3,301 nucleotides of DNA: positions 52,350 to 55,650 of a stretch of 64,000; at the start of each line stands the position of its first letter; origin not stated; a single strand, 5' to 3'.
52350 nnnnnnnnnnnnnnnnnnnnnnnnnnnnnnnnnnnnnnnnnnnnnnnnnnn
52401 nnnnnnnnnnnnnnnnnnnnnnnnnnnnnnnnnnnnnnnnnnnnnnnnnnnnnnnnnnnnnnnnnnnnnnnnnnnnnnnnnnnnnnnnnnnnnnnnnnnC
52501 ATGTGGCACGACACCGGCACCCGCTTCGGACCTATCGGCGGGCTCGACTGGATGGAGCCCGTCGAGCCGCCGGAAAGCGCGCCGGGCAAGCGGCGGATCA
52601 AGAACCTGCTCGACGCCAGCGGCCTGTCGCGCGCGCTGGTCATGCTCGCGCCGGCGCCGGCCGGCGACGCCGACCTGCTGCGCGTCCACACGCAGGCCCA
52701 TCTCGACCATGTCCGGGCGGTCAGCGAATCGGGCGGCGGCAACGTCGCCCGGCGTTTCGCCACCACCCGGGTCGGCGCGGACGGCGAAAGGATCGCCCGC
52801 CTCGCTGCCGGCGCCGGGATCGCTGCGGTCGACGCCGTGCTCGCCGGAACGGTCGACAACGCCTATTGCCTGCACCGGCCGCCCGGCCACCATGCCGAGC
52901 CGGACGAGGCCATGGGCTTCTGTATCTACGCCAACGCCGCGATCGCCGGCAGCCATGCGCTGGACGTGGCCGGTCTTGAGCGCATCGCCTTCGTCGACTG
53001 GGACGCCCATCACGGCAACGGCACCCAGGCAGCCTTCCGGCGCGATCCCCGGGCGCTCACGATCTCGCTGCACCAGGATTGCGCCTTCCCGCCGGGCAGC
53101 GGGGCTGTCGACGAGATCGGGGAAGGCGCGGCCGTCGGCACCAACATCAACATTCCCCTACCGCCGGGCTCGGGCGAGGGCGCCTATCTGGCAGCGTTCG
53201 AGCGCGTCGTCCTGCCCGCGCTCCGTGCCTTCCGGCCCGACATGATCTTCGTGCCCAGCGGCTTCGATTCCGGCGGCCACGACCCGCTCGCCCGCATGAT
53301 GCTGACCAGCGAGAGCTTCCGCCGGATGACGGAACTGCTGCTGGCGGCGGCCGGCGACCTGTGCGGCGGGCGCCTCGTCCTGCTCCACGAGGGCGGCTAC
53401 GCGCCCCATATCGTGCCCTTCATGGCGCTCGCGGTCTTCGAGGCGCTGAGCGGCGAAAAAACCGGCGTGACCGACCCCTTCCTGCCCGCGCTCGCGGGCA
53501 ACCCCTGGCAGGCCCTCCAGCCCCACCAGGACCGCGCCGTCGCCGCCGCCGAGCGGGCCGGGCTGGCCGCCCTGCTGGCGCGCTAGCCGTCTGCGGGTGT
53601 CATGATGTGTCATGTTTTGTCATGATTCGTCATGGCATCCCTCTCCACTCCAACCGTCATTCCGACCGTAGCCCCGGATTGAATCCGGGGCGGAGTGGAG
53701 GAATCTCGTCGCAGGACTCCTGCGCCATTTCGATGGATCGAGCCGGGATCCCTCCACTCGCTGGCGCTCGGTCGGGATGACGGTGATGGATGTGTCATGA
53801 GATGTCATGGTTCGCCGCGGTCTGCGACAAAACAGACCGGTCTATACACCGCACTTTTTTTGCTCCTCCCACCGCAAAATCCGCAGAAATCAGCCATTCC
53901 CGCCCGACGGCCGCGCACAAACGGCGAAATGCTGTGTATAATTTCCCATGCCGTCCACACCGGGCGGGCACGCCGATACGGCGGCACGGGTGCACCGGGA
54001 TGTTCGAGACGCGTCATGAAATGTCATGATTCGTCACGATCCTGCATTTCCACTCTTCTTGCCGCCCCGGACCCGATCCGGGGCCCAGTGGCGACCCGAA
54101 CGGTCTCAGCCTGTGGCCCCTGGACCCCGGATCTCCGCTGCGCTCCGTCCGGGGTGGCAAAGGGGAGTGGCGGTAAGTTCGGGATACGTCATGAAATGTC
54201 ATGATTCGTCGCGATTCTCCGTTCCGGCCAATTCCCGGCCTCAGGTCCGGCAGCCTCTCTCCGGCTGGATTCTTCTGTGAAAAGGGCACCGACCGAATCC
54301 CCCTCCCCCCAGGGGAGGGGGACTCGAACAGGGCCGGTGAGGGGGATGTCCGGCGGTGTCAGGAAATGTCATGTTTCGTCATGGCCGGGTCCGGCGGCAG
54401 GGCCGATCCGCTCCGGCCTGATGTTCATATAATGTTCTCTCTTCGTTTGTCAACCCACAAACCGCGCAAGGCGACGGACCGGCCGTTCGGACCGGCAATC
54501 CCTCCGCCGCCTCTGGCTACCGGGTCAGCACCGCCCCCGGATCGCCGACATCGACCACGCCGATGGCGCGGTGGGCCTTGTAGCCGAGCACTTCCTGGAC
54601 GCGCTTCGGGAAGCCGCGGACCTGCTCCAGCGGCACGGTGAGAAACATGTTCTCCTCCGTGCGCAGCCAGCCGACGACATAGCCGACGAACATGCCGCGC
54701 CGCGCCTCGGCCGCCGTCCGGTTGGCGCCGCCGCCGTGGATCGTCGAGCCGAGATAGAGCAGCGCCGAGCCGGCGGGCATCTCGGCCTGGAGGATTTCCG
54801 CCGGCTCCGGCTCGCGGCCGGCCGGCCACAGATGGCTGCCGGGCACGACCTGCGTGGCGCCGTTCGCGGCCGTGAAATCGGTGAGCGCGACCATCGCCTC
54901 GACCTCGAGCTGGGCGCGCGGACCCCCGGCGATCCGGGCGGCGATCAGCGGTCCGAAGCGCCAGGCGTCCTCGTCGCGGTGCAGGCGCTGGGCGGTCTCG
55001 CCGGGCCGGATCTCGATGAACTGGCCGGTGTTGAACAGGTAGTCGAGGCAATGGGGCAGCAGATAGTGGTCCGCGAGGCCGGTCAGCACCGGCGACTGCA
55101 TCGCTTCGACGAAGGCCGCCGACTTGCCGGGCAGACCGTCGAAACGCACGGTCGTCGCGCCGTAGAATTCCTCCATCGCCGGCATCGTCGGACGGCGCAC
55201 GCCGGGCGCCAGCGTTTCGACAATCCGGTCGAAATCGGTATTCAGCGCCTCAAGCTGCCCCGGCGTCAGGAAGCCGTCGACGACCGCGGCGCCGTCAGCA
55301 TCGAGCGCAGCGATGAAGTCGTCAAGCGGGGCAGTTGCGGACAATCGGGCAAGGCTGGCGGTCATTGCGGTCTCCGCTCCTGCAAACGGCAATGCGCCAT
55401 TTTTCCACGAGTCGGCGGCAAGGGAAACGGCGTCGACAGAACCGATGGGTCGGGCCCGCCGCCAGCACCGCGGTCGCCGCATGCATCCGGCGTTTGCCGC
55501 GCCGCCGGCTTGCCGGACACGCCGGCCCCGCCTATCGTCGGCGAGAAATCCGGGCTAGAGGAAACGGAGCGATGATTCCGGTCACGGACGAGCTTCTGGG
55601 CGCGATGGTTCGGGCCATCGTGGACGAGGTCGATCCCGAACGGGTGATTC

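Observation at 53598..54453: SOS-box promoter pointing into an ORF-less array of helically phased TCATGA repeats and hairpin cassettes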

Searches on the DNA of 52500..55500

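Call 4: search_rna_families(source=window, start=52500, end=55500, threshold=evalue, max_evalue=1)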
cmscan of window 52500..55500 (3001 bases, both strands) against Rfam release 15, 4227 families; matches with E-value up to 1: 1.
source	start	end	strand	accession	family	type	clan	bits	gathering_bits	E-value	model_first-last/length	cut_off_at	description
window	55079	55139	-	RF03985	mir-9250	Gene; miRNA;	-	26.6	90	0.097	1-63/63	no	mir-9250 microRNA precursor family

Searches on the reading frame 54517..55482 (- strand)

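Call 63: search_protein_families(library=pfam, proteins=[window:54517-55482:-], max_evalue=0.01)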
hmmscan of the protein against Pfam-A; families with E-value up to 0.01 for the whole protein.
window:54517-55482:- (321 aa): 1 family
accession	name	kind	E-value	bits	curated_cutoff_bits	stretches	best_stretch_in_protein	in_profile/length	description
PF05721.19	PhyH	-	3e-31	109.8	22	1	61-262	2-212/213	Phytanoyl-CoA dioxygenase (PhyH)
